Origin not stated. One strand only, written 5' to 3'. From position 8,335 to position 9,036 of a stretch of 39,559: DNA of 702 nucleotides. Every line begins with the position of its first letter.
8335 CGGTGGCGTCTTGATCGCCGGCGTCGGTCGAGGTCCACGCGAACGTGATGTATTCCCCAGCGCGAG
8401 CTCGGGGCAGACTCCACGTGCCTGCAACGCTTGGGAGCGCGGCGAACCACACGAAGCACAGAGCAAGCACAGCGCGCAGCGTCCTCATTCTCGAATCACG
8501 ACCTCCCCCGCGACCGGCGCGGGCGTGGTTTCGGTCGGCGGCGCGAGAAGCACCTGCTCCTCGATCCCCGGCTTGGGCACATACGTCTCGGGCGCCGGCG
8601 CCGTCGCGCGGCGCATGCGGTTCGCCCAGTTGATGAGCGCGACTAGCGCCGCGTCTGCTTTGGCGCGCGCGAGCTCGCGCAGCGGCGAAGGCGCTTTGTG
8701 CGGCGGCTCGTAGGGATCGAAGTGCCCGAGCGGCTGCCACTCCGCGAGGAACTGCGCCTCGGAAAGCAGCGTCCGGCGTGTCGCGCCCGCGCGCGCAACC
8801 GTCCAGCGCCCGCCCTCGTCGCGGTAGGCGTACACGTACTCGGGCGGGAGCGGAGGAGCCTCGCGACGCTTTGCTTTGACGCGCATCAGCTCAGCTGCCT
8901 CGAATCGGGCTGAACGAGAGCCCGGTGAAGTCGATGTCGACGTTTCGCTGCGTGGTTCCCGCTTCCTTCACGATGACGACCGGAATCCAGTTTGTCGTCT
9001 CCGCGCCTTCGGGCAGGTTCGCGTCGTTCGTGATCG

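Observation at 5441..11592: Duplicated two-gene module: a small PPEYVYA-motif protein translationally coupled to a large exported protein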

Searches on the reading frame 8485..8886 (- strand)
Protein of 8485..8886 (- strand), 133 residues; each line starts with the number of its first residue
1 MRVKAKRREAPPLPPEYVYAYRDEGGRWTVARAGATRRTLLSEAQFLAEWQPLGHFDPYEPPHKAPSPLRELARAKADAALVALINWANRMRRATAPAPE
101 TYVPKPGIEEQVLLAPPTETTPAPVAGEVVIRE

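Call 6: search_protein_families(library=pfam, proteins=[window:8485-8886:-], max_evalue=0.1)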
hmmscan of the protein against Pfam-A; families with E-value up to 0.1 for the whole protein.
window:8485-8886:- (133 aa): 0 families

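Call 7: search_protein_families(library=phrogs, proteins=[window:8485-8886:-], max_evalue=0.1)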
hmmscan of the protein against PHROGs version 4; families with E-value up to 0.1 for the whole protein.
window:8485-8886:- (133 aa): 0 families

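Call 15: find_homologous_proteins(query=A1, max_evalue=0.01)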
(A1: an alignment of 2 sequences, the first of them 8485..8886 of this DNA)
Query A1 (2 sequences) (133 aa, profile of the alignment): 5 proteins with E <= 0.01 among 5552 candidates.
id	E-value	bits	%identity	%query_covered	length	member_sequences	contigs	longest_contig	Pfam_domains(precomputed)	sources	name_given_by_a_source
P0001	2.6e-74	266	100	100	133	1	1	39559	-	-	-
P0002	1.9e-39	153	66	98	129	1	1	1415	-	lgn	-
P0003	3.1e-36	142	64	98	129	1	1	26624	-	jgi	jgi:hypothetical protein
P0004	3.7e-34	136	33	52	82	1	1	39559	-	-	-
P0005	1.8e-12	65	39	97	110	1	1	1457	-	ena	-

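Call 16: find_encoding_contigs(protein=P0003, flank=10000)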
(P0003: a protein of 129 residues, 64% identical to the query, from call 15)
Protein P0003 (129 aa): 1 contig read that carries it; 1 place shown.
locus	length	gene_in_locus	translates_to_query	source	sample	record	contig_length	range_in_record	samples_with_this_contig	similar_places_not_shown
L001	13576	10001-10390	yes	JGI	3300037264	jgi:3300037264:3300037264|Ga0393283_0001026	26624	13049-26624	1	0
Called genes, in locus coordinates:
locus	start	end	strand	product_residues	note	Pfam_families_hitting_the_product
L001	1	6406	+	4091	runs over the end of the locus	PF04002:RadC, PF02518:HATPase_c, PF13589:HATPase_c_3 (weak)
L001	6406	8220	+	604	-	-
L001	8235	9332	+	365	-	-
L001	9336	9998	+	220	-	-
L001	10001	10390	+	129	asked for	-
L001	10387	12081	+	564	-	-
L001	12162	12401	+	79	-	-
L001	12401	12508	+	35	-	-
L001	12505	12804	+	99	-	-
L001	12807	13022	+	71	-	-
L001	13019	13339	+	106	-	-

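Call 17: find_encoding_contigs(protein=P0005, flank=5000)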
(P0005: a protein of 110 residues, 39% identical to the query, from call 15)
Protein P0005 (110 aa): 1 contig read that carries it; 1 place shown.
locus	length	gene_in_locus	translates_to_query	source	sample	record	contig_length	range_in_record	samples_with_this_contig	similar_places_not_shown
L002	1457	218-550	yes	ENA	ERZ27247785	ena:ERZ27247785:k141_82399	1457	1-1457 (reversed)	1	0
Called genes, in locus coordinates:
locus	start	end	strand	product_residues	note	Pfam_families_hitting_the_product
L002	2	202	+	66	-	?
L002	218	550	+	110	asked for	-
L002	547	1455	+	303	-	?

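Call 18: find_encoding_contigs(protein=P0002, flank=5000)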
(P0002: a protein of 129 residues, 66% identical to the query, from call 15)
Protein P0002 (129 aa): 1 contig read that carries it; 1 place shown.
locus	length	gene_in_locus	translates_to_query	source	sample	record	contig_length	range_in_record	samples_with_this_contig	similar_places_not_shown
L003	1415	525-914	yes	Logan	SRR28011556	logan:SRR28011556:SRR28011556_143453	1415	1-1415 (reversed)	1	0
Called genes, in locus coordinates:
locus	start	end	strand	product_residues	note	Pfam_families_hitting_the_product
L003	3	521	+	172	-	?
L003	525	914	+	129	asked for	-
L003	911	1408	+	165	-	-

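Call 33: search_protein_representatives(alignment_id=A4)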
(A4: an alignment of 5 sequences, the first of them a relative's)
Query: 5 sequences, 129 profile positions. Proteins with E-value up to 0.001 (for the whole library): 9; up to 1e-10: 4; up to 1e-30: 2. The best 9 are listed.
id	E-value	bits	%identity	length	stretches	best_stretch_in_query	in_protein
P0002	4.3e-66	237.2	-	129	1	1-129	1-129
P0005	3.7e-34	134.0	-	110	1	2-129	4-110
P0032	2.2e-28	115.3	-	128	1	1-128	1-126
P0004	4.9e-21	91.6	-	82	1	1-91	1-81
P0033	1.8e-10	57.4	-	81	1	2-56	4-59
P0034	2.3e-08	50.6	-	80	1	1-76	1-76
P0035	1.5e-06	44.7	-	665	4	84-122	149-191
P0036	5.2e-06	43.0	-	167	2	18-129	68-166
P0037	8.7e-05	39.0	-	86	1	1-58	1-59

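Call 38: find_related_loci(query=A6, collection=viral_contigs, flank=8000)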
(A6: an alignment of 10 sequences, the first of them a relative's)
Query A6 (133 aa) in viral_contigs; peptide patterns used: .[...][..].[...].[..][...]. (x = any residue, [..] = any of these).
20 stretches matched a pattern; 1 encode a relative of the query (tblastn E <= 1e-3); 1 distinct loci.
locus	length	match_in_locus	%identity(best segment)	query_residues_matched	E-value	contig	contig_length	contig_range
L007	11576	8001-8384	64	1-130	7e-46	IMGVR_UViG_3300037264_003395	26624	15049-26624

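Call 39: find_related_loci(query=A6, collection=genome_contigs, flank=10000)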
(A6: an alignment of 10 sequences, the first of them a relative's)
Query A6 (133 aa) in genome_contigs; peptide patterns used: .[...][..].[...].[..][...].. (x = any residue, [..] = any of these).
15 stretches matched a pattern; 1 encode a relative of the query (tblastn E <= 1e-3); 1 distinct loci.
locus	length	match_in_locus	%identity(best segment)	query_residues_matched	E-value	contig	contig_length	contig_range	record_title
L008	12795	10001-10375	60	1-130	5e-41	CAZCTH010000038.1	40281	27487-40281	MAG TPA_asm: uncultured Spirochaetales bacterium isolate binchicken_co199_92 genome assembly, contig: NODE_977_length_40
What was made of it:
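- Tried and rejected: The genome scan found only the MAG contig already known, labelled Spirochaetales, a label that may be a binning artefact (call 39).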

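Call 40: find_related_loci(query=A6, collection=metagenome_contigs, flank=10000)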
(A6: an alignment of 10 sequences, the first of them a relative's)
Query A6 (133 aa) in metagenome_contigs; peptide patterns used: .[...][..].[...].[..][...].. (x = any residue, [..] = any of these).
34 stretches matched a pattern, but none encodes a relative of the query by tblastn (E <= 1e-3).
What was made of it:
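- The whole S family has about 11 members, all in closely related high-GC podophage contigs (calls 15, 33, 38-40).
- Tried and rejected: The metagenome scan found nothing (call 40).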

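Call 41: find_encoding_contigs(protein=P0032, flank=8000, max_places=2)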
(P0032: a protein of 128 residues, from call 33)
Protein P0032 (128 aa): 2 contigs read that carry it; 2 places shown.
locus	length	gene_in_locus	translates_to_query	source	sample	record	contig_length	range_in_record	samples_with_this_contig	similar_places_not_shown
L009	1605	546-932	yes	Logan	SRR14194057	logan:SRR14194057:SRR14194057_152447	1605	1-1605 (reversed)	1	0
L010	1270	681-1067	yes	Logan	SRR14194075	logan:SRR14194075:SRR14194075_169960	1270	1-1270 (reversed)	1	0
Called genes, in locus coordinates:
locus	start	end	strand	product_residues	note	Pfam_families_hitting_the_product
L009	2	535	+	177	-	?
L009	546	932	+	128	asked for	-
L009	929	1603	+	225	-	?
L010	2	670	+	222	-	?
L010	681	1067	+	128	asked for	-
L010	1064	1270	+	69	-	?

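Call 42: find_encoding_contigs(protein=P0037, flank=8000, max_places=2)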
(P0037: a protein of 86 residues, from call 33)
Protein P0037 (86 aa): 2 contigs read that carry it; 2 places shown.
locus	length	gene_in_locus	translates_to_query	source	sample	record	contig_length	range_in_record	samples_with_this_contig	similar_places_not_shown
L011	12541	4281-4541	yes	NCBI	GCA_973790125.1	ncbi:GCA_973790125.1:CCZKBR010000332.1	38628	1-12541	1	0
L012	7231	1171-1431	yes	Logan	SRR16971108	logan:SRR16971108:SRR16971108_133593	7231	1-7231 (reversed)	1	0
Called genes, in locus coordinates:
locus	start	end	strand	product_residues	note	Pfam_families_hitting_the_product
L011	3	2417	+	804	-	?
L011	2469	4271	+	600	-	-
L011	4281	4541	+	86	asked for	-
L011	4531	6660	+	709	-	-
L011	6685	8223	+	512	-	-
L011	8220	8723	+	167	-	-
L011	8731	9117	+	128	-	-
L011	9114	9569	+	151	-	PF00959:Phage_lysozyme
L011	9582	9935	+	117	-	-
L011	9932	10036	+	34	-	-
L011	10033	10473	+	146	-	-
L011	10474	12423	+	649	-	-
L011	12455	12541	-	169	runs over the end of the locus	PF02026:RyR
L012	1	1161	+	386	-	?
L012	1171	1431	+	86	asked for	-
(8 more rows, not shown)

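Call 43: find_encoding_contigs(protein=P0036, flank=8000, max_places=2)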
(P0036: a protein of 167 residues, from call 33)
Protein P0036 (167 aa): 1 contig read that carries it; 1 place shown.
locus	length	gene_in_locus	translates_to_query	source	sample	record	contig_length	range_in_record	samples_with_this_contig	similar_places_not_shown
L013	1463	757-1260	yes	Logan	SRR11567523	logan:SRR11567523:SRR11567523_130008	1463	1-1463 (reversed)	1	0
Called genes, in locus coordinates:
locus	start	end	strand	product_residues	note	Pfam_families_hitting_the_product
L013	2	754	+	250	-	?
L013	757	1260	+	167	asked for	-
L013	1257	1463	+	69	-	?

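Call 61: predict_structure(alignment_id=A8)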
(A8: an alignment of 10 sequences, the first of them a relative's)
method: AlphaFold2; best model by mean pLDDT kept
length: 133 residues; sequences in the alignment: 10
mean_pLDDT: 71.6   pTM: 0.30
mean pLDDT of the five models: 71.6, 71.6, 71.2, 70.0, 68.7
residues with pLDDT >= 90: 18; 70-90: 64; 50-70: 28; < 50: 23
segments of 3 or more residues with pLDDT < 50: 111-133
pLDDT, mean of each block of 10 residues (from residue 1): 70 71 86 77 83 72 76 93 94 71 56 46 42 47
secondary structure, 60 per line:
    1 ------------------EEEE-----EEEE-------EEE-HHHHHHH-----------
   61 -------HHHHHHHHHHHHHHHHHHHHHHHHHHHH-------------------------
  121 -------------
elements in order: E19-22 E28-31 E39-41 H43-49 H68-95
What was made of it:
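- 8485..8886 (-): S1 gene, 133 aa. Long form of the S family: core, long helix, then a disordered tail. AlphaFold2 model with pLDDT 72 (call 61).
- AlphaFold2 predicts a small folded domain plus a confident helix (call 61).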

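Call 64: fold_search(model_id=the predicted structure, library=pdb)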
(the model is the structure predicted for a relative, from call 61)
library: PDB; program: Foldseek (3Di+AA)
matches with E <= 10: 227; with E <= 0.001: 0
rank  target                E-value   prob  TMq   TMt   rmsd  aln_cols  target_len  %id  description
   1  5t45                  2.3e+00  0.33  0.18  0.04   2.1        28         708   18  Chicken smooth muscle myosin motor domain co-crystallized with the specific CK-571 inhibitor, MgADP.BeFx form (released 2016-11-16)
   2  1yn8_A                2.6e+00  0.30  0.18  0.37   2.1        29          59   17  SH3 domain of yeast NBP2 (released 2006-05-30)
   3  7qc2                  2.8e+00  0.25  0.18  0.05   1.7        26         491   12  Crystal Structure of Prolyl-tRNA synthetase (ProRS, Proline-tRNA ligase) from Plasmodium falciparum in complex with MAT3 (released 2022-05-04)
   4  7yn1_A                3.0e+00  0.57  0.21  0.09   1.9        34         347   24  Crystal structure of selenomethionine labeled CcbD (released 2023-08-02)
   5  8bq3_A                3.0e+00  0.21  0.18  0.34   2.4        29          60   14  Crystal structure of human R13 mutant of the c-Src SH3 domain in complex with VSL12-peptide (released 2023-11-29)
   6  1br1_A                3.0e+00  0.20  0.18  0.03   2.3        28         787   18  SMOOTH MUSCLE MYOSIN MOTOR DOMAIN-ESSENTIAL LIGHT CHAIN COMPLEX WITH MGADP.ALF4 BOUND AT THE ACTIVE SITE (released 1998-09-09)
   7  8dck_A                3.2e+00  0.35  0.21  0.05   2.6        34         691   18  Structure of hemolysin A secretion system HlyB/D complex, ATP-bound (released 2022-09-14)
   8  2cud_MODEL_1_A        3.2e+00  0.21  0.18  0.28   2.2        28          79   21  Solution structure of the SH3 domain of the human SRC-like adopter protein (SLAP) (released 2005-11-26)
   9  5m05                  3.4e+00  0.23  0.18  0.04   2.0        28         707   18  Chicken smooth muscle myosin motor domain co-crystallized with the specific CK-571 inhibitor, MgADP form (released 2016-11-16)
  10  4m4z                  3.4e+00  0.21  0.19  0.17   2.3        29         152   17  SH3 and SH2 domains of human Src-like adaptor protein 2 (SLAP2) (released 2013-11-06)
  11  1va7_A                3.4e+00  0.15  0.18  0.32   9.0        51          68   18  Yeast Myo3 SH3 domain, triclinic crystal form (released 2005-06-14)
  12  4lue_B                3.4e+00  0.15  0.17  0.06   2.6        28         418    7  Crystal Structure of HCK in complex with 7-[trans-4-(4-methylpiperazin-1-yl)cyclohexyl]-5-(4-phenoxyphenyl)-7H-pyrrolo (released 2014-02-12)
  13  6rd4_7                3.6e+00  0.08  0.17  0.13  16.3        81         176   16  CryoEM structure of Polytomella F-ATP synthase, Full dimer, composite map (released 2019-07-03)
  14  7yn1_B                3.8e+00  0.44  0.21  0.08   1.9        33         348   21  Crystal structure of selenomethionine labeled CcbD (released 2023-08-02)
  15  5ob1_A                3.8e+00  0.16  0.18  0.36   2.5        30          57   13  Crystal structure of the c-Src-SH3 domain Q128R mutant in complex with the high affinity peptide APP12 (released 2017-07-12)
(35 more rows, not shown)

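Call 82: search_protein_families(library=ncbifam, proteins=[window:8485-8886:-], max_evalue=0.1)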
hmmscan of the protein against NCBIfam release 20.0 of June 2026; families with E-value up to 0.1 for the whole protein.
window:8485-8886:- (133 aa): 0 families

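Call 83: search_protein_families(library=padloc, proteins=[window:8485-8886:-], max_evalue=0.1)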
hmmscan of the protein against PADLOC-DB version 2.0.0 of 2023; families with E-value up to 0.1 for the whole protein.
window:8485-8886:- (133 aa): 0 families

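Call 97: find_encoding_contigs(protein=P0033, flank=5000, max_places=2)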
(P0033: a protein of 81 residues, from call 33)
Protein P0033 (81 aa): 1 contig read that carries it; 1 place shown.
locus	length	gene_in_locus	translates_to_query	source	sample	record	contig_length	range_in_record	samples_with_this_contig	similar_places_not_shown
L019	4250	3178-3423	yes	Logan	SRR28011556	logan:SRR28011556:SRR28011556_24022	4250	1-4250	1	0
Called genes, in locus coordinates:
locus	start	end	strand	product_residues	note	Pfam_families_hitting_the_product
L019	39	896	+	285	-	-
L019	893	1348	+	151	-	-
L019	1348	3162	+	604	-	-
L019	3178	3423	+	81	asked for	-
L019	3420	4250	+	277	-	?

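Call 104: fold_search(model_id=the predicted structure, library=viral)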
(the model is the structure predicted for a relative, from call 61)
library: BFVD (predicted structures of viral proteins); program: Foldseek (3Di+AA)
matches with E <= 10: 404; with E <= 0.001: 0
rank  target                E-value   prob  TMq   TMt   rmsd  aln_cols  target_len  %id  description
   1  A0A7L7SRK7            1.7e-01  0.28  0.20  0.14  31.0       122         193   20  (no name in the UniProt tables at hand)
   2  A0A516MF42            2.5e-01  0.85  0.24  0.43  10.8        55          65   14  (no name in the UniProt tables at hand)
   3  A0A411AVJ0            4.8e-01  0.98  0.23  0.31   1.5        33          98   12  (no name in the UniProt tables at hand)
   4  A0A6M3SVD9            5.1e-01  0.47  0.21  0.28  22.4        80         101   16  (no name in the UniProt tables at hand)
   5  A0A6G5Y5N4            5.4e-01  0.84  0.20  0.39   2.7        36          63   17  (no name in the UniProt tables at hand)
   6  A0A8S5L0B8            5.8e-01  0.33  0.22  0.33   4.5        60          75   13  Uncharacterized protein [ssRNA phage SRR5467090_6]
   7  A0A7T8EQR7            5.8e-01  0.16  0.19  0.17  24.7       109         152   17  (no name in the UniProt tables at hand)
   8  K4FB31                7.9e-01  0.33  0.24  0.25  14.2       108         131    9  Uncharacterized protein [Cronobacter phage vB_CsaM_GAP32]
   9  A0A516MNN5            7.9e-01  0.18  0.18  0.25  31.6       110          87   13  (no name in the UniProt tables at hand)
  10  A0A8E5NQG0            9.0e-01  0.14  0.19  0.07  31.6       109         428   21  (no name in the UniProt tables at hand)
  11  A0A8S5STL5            9.5e-01  0.93  0.22  0.51   1.2        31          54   13  Uncharacterized protein [Siphoviridae sp. ctFRY1]
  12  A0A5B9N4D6            9.5e-01  0.69  0.20  0.43   2.4        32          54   12  Uncharacterized protein [Aeromonas phage 4L372XY]
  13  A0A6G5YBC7            9.5e-01  0.35  0.19  0.13  12.1        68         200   16  (no name in the UniProt tables at hand)
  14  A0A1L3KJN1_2          9.5e-01  0.06  0.13  0.03  29.1       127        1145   18  (no name in the UniProt tables at hand)
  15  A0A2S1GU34            1.0e+00  0.54  0.20  0.31   3.8        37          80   19  (no name in the UniProt tables at hand)
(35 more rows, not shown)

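Call 105: search_protein_families(library=pfam, proteins=[L001:10387-12081:+, L001:8235-9332:+, L001:9336-9998:+, L011:4531-6660:+, L011:6685-8223:+, L011:8220-8723:+], max_evalue=0.01)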
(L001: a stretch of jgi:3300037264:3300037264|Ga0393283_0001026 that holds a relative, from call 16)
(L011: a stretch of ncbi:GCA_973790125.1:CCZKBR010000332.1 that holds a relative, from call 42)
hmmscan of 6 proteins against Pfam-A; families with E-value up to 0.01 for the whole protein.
L001:10387-12081:+ (564 aa): 0 families

L001:8235-9332:+ (365 aa): 0 families

L001:9336-9998:+ (220 aa): 0 families

L011:4531-6660:+ (709 aa): 0 families

L011:6685-8223:+ (512 aa): 0 families

L011:8220-8723:+ (167 aa): 0 families
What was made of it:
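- On Polymorphic toxin plus immunity cassettes: No toxin or defence profile hits were found (calls 6, 83, 105).
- Tried and rejected: Pfam also gave nothing for nine related L-type or neighbouring proteins (call 105).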
